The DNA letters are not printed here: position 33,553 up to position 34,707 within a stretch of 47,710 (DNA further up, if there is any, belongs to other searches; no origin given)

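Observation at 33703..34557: Single polypeptide fusing a dnd-associated-type methyltransferase to a histidine-triad (HIT) domain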

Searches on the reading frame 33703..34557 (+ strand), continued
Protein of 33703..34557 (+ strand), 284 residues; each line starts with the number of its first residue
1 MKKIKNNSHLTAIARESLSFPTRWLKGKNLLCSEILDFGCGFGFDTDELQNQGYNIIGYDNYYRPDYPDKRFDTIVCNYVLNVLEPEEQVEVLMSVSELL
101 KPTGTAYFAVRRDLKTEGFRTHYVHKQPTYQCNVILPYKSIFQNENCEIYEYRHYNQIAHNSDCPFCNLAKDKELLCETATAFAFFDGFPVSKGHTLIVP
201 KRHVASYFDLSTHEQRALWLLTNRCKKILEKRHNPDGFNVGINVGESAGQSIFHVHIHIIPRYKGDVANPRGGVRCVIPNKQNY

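Call 15: find_related_loci(query=window:33703-34557:+, collection=genome_contigs, flank=8000)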
Query window:33703-34557:+ (284 aa) in genome_contigs; peptide patterns used: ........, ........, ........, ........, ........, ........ (x = any residue, [..] = any of these).
261 stretches matched a pattern; 123 encode a relative of the query (tblastn E <= 1e-3); the best 80 are kept; 78 distinct loci.
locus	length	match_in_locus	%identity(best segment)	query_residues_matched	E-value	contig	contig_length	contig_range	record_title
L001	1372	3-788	89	23-284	2e-180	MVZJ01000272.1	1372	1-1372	MAG: Bacteroidetes bacterium ADurb.BinA174 BWZ00_contig000272, whole genome shotgun sequence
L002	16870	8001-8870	79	1-284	3e-160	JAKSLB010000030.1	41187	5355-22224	MAG: Paludibacteraceae bacterium isolate Horse_feces88 MAG088_30, whole genome shotgun sequence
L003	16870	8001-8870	79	1-284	3e-159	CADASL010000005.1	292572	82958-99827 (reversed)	MAG: uncultured Bacteroidales bacterium isolate RUG13583 genome assembly, contig: RUG13583_asm_5, whole genome shotgun s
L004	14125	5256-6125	78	1-284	3e-159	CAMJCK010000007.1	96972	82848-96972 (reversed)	MAG: uncultured Bacteroidetes bacterium isolate SRR12081299_bin.48_metaWRAP_v1.3_MAG genome assembly, contig: ERZ1228977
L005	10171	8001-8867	78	1-284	1e-158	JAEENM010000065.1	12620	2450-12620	MAG: Bacteroidales bacterium isolate Tb.RUG.263 NODE_2007655_length_12620_cov_3.148963, whole genome shotgun sequence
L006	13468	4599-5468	77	1-284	2e-158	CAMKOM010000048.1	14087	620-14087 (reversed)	MAG: uncultured Bacteroidetes bacterium isolate SRR12081297_bin.87_metaWRAP_v1.3_MAG genome assembly, contig: ERZ1228977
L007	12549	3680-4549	78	1-284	7e-158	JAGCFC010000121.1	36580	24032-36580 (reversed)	MAG: Salinivirgaceae bacterium isolate RGIG9734 Yak_Omasum-3__c616317, whole genome shotgun sequence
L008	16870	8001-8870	78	1-284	2e-157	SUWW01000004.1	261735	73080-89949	MAG: Bacteroidales bacterium isolate SIG108 NODE_70_length_261735_cov_27.889401, whole genome shotgun sequence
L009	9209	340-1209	78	1-284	1e-157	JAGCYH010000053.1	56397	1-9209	MAG: Bacteroidales bacterium isolate RGIG10233 Yak_Rumen-5__c2120646, whole genome shotgun sequence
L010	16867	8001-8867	78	1-284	1e-157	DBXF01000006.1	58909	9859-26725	MAG TPA_asm: Bacteroidales bacterium UBA1219 UBA1219_contig_723, whole genome shotgun sequence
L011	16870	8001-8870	77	1-284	5e-157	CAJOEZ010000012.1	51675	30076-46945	uncultured Bacteroidales bacterium isolate Red_deer_2_mag_34 genome assembly, contig: scaffold_212, whole genome shotgun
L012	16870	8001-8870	77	1-284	2e-156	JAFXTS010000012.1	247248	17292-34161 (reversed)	MAG: Bacteroidales bacterium isolate RGIG6737 Sheep_Rumen-2__c1666, whole genome shotgun sequence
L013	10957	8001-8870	77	1-284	4e-156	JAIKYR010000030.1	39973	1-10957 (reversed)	MAG: Bacteroidales bacterium isolate RUI486 k141_10010757_flag=0_multi=9.9977_len=39973, whole genome shotgun sequence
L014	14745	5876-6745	76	1-284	4e-155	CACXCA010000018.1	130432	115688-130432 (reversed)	MAG: uncultured Bacteroidales bacterium isolate RUG11121 genome assembly, contig: RUG11121_asm_18, whole genome shotgun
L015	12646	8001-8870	76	1-284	4e-155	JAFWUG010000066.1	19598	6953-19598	MAG: Bacteroidales bacterium isolate RGIG6076 Sheep_Omasum.Co__c1089101, whole genome shotgun sequence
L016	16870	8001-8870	77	1-284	4e-155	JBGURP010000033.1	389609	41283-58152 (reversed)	MAG: Bacteroidales bacterium isolate ruminal_MAG_113 ruminal_MAG_113_contig_0033, whole genome shotgun sequence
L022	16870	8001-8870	76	1-284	2e-153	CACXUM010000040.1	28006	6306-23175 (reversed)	MAG: uncultured Bacteroidia bacterium isolate RUG11609 genome assembly, contig: RUG11609_asm_40, whole genome shotgun se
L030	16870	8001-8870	73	1-284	1e-149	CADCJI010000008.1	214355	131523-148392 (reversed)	MAG: uncultured Bacteroidia bacterium isolate RUG14699 genome assembly, contig: RUG14699_asm_8, whole genome shotgun seq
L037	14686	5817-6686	71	1-284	3e-146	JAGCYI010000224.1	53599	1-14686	MAG: Bacteroidales bacterium isolate RGIG10234 Yak_Rumen-5__c1490438, whole genome shotgun sequence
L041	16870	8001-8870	76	1-284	1e-154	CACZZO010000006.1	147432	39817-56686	MAG: uncultured Bacteroidia bacterium isolate RUG13092 genome assembly, contig: RUG13092_asm_6, whole genome shotgun seq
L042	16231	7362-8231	78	1-284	1e-158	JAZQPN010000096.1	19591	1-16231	MAG: Bacteroidales bacterium isolate T1900045239_TH20190009.MAGScoT_cleanbin_000014 SGB_5505_k141_1551316, whole genome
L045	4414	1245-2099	53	3-284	7e-103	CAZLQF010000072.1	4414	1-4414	MAG TPA_asm: uncultured Sphingobacteriales bacterium isolate SRP185896_co2_375 genome assembly, contig: NODE_34774_lengt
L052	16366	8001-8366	53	161-284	5e-39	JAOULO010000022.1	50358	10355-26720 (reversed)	MAG: Gammaproteobacteria bacterium isolate 8_1_Jan_SF_Bin82 8_1_Jan_SF_Bin82_scaffold_261_c1, whole genome shotgun seque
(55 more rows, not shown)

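Call 23: search_solved_structures(query=window:33703-34557:+, max_evalue=0.01, show_alignments=2)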
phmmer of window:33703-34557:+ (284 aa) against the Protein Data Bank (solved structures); distinct sequences matched with E-value up to 0.01: 46.
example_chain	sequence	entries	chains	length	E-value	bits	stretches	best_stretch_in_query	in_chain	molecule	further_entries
3imi_A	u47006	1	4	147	4.6e-18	68.5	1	158-264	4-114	HIT family protein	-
3l7x_A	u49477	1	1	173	1.7e-16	63.4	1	162-264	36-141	Putative Hit-like protein involved in cell-cycle regulation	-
1y23_A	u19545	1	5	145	2.9e-16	62.7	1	163-266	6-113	Histidine triad protein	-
3ano_A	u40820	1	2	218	3.6e-16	62.3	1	177-267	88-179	AP-4-A phosphorylase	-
3wo5_A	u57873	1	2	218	5.3e-16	61.8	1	177-267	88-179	AP-4-A phosphorylase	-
2eo4_A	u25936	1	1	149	5.9e-16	61.6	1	164-267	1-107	150aa long hypothetical histidine triad nucleotide-binding protein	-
1ems_A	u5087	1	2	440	8.5e-16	61.1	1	139-268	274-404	NIT-FRAGILE HISTIDINE TRIAD FUSION PROTEIN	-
6af2_A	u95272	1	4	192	1.2e-15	60.6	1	172-267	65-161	HIT domain-containing protein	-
3oj7_A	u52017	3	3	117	4.4e-14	55.5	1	163-261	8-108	Putative histidine triad family protein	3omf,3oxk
3o0m_A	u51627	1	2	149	1.2e-13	54.1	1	164-269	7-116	HIT family protein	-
3ksv_A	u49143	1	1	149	4.9e-13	52.1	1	153-263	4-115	Uncharacterized protein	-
1fhi_A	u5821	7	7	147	6.6e-13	51.6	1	169-267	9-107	FRAGILE HISTIDINE TRIAD PROTEIN | FRAGILE HISTIDINE PROTEIN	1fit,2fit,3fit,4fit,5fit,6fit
9uch_A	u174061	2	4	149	1.8e-12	50.2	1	169-267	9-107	Bis(5'-adenosyl)-triphosphatase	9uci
6d6j_A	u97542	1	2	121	3e-12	49.5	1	159-260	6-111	HIT family hydrolase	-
6iq1_A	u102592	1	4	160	5.9e-12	48.5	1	159-263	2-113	Adenosine 5'-monophosphoramidase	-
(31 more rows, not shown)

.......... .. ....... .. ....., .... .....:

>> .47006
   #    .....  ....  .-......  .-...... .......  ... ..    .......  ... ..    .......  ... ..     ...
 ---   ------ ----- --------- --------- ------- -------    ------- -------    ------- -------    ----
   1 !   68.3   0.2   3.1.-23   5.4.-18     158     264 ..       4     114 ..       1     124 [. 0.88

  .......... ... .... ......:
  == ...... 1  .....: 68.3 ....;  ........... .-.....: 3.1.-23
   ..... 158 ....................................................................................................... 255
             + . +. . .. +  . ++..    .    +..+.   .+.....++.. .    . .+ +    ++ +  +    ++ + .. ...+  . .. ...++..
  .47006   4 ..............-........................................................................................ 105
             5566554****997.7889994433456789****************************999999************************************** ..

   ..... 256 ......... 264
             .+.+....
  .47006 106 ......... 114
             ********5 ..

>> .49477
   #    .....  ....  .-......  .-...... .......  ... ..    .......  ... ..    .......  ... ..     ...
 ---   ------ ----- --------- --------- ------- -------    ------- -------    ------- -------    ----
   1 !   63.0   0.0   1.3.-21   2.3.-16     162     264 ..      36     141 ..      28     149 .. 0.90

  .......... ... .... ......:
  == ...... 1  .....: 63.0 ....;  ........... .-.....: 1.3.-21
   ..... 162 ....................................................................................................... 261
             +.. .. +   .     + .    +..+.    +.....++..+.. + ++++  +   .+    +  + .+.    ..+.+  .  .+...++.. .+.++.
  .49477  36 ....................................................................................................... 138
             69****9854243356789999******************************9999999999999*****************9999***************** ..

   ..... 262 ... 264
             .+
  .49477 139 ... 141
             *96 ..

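Call 28: search_protein_representatives(protein=window:33703-34557:+)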
Query: 284 residues. Proteins with E-value up to 0.001 (for the whole library): 14570; up to 1e-10: 4649; up to 1e-30: 214. The best 150 are listed.
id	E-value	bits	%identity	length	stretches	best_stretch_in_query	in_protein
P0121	4.7e-120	416.5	62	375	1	6-284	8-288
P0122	1.7e-100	352.3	56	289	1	6-284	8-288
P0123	3.8e-95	334.8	54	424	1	6-284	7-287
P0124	9.3e-91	320.4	50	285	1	4-279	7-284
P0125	1.0e-83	297.2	50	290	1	7-280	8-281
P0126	5.0e-81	288.4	65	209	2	6-127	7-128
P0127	1.7e-78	280.1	58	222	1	2-219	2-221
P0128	8.3e-76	271.3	57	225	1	45-264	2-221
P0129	2.3e-72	260.0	60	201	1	91-284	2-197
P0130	4.3e-65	236.1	49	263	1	8-244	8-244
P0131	1.3e-59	218.2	52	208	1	87-279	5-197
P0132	1.1e-58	215.1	62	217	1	6-159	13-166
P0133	8.3e-57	208.9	50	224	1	2-228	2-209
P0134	3.3e-55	203.7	45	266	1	4-249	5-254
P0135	4.9e-54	199.8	41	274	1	24-284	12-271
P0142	6.7e-49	182.9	54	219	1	7-159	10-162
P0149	2.2e-44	168.1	58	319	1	162-284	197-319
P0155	4.0e-43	164.0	58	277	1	162-284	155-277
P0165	2.4e-38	148.3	52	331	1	154-284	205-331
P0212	8.6e-34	133.4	52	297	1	160-284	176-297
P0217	1.1e-33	133.0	50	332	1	154-284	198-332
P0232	3.3e-33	131.4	52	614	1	161-284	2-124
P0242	9.1e-33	130.0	50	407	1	159-284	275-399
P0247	1.3e-32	129.5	46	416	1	158-284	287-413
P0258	2.3e-32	128.7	52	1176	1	163-284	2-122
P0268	3.3e-32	128.2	51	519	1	161-284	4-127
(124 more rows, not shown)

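Call 30: search_protein_families(library=pfam, proteins=[P0149, P0155, P0212, P0217, P0268, P0258, P0232, P0242, P0247, P0123], max_evalue=0.001)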
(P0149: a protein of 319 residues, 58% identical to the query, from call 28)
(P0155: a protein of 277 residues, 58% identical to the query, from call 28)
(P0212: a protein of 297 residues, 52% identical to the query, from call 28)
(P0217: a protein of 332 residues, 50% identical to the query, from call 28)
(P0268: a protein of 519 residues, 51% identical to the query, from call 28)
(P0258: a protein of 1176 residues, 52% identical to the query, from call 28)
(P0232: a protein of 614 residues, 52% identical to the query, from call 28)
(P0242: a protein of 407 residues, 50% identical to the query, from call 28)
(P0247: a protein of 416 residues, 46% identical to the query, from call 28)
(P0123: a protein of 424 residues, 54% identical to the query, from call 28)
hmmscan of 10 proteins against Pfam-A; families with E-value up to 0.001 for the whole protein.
P0149 (319 aa): 2 families
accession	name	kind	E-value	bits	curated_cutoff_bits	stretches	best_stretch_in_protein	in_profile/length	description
PF01230.28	HIT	-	2.7e-21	76.5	21.5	1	206-299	4-97/98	HIT domain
PF11969.13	DcpS_C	-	9.1e-13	49.1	24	1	199-295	2-100/114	Scavenger mRNA decapping enzyme C-term binding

P0155 (277 aa): 2 families
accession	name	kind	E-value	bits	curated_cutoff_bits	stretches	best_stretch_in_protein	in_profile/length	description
PF01230.28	HIT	-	9.6e-22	77.9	21.5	1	164-257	4-97/98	HIT domain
PF11969.13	DcpS_C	-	1.3e-12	48.6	24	1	157-253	2-100/114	Scavenger mRNA decapping enzyme C-term binding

P0212 (297 aa): 2 families
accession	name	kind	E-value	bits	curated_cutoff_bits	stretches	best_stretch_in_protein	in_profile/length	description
PF01230.28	HIT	-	1.2e-23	84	21.5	1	188-277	8-97/98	HIT domain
PF11969.13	DcpS_C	-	1.8e-11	44.9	24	1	186-274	14-101/114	Scavenger mRNA decapping enzyme C-term binding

P0217 (332 aa): 5 families
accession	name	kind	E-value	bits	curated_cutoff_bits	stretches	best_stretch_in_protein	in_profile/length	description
PF01230.28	HIT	-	2.2e-16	60.7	21.5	1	225-312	11-97/98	HIT domain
PF14279.12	HNH_5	-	8.7e-15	54.8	27.5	1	144-194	1-51/56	HNH endonuclease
PF01844.29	HNH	-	3.3e-13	50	21.4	1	144-189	1-47/47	HNH endonuclease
PF11969.13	DcpS_C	-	1.4e-11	45.3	24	1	208-308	2-100/114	Scavenger mRNA decapping enzyme C-term binding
PF13395.12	HNH_4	-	9.8e-07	29.1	22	1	149-189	13-51/54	HNH endonuclease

P0268 (519 aa): 3 families
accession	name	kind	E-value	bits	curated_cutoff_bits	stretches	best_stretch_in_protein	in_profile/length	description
PF01230.28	HIT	-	7.7e-20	71.8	21.5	1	14-107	5-97/98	HIT domain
PF13395.12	HNH_4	-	5.1e-08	33.2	22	1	385-430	1-50/54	HNH endonuclease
PF11969.13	DcpS_C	-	2.3e-07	31.7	24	1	10-104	5-101/114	Scavenger mRNA decapping enzyme C-term binding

P0258 (1176 aa): 9 families
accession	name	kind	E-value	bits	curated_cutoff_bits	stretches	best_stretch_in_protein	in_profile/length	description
PF04851.21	ResIII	-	1e-37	130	22.5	1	327-475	4-164/164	Type III restriction enzyme, res subunit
PF11907.13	DUF3427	-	5e-27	95.3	27.7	1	1026-1168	123-275/280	Domain of unknown function (DUF3427)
PF01230.28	HIT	-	2.1e-17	64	21.5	1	11-101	6-96/98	HIT domain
PF00271.37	Helicase_C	-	3.7e-14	53.3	23.5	1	546-648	5-108/110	Helicase conserved C-terminal domain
PF11969.13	DcpS_C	-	1.9e-09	38.4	24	1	4-98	3-100/114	Scavenger mRNA decapping enzyme C-term binding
PF13091.12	PLDc_2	-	4.7e-07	30.1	27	1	158-271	5-117/132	PLD-like domain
PF18766.7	SWI2_SNF2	-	1.5e-06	28.5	26.7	1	333-475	5-157/221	SWI2/SNF2 ATPase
PF00270.35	DEAD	-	1.7e-06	28.3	26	1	330-475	3-162/167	DEAD/DEAH box helicase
PF09565.16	RE_NgoFVII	-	0.00093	19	23.8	0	227-259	89-121/162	NgoFVII restriction endonuclease N-terminal PLD domain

P0232 (614 aa): 2 families
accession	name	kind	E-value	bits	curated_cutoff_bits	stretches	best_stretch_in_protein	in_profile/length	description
PF01230.28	HIT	-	7.4e-16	59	21.5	1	21-103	14-96/98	HIT domain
PF11969.13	DcpS_C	-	6.6e-06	27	24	1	8-100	5-100/114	Scavenger mRNA decapping enzyme C-term binding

P0242 (407 aa): 3 families
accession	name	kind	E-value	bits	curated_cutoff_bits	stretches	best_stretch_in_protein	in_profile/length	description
PF01230.28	HIT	-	1.6e-18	67.5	21.5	1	289-379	7-97/98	HIT domain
PF11969.13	DcpS_C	-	1.1e-10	42.4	24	1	279-375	2-100/114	Scavenger mRNA decapping enzyme C-term binding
PF04250.19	DUF429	-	1.5e-07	31.8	23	1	70-237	26-199/214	Protein of unknown function (DUF429)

P0247 (416 aa): 2 families
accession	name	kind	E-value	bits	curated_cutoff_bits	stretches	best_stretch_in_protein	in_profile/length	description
PF01230.28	HIT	-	1.7e-22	80.4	21.5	1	300-392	5-96/98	HIT domain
PF11969.13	DcpS_C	-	2.3e-12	47.8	24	1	298-390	11-101/114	Scavenger mRNA decapping enzyme C-term binding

P0123 (424 aa): 6 families
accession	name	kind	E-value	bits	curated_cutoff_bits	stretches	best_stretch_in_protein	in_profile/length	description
PF01230.28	HIT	-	1.3e-18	67.9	21.5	1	177-267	7-97/98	HIT domain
PF11969.13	DcpS_C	-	7.4e-11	43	24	1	171-264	9-101/114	Scavenger mRNA decapping enzyme C-term binding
PF13489.12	Methyltransf_23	-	8.2e-11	42.3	27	1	23-112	13-119/164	Methyltransferase domain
PF08242.18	Methyltransf_12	-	8.1e-06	26.9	30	0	70-106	64-97/98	Methyltransferase domain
PF13649.12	Methyltransf_25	-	1.4e-05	26.1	27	0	68-105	60-97/97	Methyltransferase domain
PF08241.18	Methyltransf_11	-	2.7e-05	25.2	21.2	0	68-109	56-95/95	Methyltransferase domain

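Call 46: find_encoding_contigs(protein=P0165, flank=6000, max_places=6)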
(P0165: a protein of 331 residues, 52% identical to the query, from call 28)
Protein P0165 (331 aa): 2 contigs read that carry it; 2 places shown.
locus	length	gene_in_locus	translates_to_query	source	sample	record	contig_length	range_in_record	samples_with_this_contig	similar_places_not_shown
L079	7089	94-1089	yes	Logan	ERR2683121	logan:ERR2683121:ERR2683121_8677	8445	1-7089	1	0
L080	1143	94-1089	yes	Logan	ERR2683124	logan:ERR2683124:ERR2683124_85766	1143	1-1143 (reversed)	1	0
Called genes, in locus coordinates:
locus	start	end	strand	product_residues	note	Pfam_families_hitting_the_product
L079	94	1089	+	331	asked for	PF04677:CwfJ_C_1 (faint), PF11969:DcpS_C, PF01230:HIT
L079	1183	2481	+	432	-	PF00145:DNA_methylase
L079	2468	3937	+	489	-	PF02518:HATPase_c (weak), PF13589:HATPase_c_3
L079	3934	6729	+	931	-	PF10593:Z1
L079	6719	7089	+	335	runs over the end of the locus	PF14390:DUF4420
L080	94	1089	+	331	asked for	PF04677:CwfJ_C_1 (faint), PF11969:DcpS_C, PF01230:HIT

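Call 48: find_encoding_contigs(protein=P0149, flank=6000, max_places=5)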
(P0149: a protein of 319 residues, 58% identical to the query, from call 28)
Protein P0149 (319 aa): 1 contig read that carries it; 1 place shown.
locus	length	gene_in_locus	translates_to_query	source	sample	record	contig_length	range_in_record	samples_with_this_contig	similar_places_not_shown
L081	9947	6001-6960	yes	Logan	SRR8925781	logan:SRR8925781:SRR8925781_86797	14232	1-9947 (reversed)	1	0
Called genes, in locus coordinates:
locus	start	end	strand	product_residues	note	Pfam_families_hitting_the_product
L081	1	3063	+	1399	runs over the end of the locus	PF05547:Peptidase_M6, PF00629:MAM, PF18962:Por_Secre_tail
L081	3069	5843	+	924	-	PF05547:Peptidase_M6, PF18962:Por_Secre_tail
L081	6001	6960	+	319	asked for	PF11969:DcpS_C, PF01230:HIT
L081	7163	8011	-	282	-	PF09521:RE_NgoPII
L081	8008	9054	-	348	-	PF00145:DNA_methylase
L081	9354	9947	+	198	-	?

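Call 49: find_encoding_contigs(protein=P0155, flank=6000, max_places=5)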
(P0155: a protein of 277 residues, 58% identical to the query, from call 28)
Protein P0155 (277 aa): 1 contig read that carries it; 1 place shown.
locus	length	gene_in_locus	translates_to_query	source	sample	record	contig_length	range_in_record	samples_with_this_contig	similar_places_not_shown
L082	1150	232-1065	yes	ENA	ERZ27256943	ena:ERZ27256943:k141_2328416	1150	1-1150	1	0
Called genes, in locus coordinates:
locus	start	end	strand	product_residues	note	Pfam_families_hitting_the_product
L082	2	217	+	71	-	?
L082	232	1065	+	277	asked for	PF11969:DcpS_C, PF01230:HIT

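Call 50: find_encoding_contigs(protein=P0217, flank=6000, max_places=5)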
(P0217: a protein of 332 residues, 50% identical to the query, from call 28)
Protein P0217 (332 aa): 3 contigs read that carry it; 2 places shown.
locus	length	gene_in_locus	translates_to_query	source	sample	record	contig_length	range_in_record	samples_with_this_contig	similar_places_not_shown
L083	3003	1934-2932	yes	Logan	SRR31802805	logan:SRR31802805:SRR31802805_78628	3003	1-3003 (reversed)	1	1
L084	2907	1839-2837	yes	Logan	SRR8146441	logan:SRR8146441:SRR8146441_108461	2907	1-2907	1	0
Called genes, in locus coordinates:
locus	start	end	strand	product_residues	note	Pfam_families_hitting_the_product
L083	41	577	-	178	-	-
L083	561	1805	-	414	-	-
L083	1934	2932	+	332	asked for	PF01844:HNH, PF13395:HNH_4 (weak), PF14279:HNH_5, PF11969:DcpS_C, PF01230:HIT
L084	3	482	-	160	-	?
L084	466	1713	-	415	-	-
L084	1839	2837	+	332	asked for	PF01844:HNH, PF13395:HNH_4 (weak), PF14279:HNH_5, PF11969:DcpS_C, PF01230:HIT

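Call 52: predict_structure(alignment_id=A2)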
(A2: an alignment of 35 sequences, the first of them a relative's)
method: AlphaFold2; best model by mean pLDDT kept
length: 284 residues; sequences in the alignment: 35
mean_pLDDT: 79.6   pTM: 0.80
mean pLDDT of the five models: 79.6, 73.5, 67.0, 58.9, 56.3
residues with pLDDT >= 90: 123; 70-90: 92; 50-70: 32; < 50: 37
segments of 3 or more residues with pLDDT < 50: 1-14, 117-119, 121-124, 271-284
pLDDT, mean of each block of 10 residues (from residue 1): 33 63 95 90 81 92 82 94 85 95 95 60 52 86 91 91 77 91 85 87 88 92 96 90 64 80 69 42 34
secondary structure, 60 per line:
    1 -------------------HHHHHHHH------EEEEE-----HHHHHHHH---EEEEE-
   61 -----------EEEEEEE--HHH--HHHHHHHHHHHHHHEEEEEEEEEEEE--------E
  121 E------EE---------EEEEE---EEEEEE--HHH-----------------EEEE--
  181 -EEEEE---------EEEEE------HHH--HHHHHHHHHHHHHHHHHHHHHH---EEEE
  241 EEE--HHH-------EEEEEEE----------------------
elements in order: H20-27 E34-38 H44-51 E55-59 E72-78 H86-99 E100-111 E139-143 E147-152 E175-178 E182-186 E196-200 H212-233 E237-243 E256-262
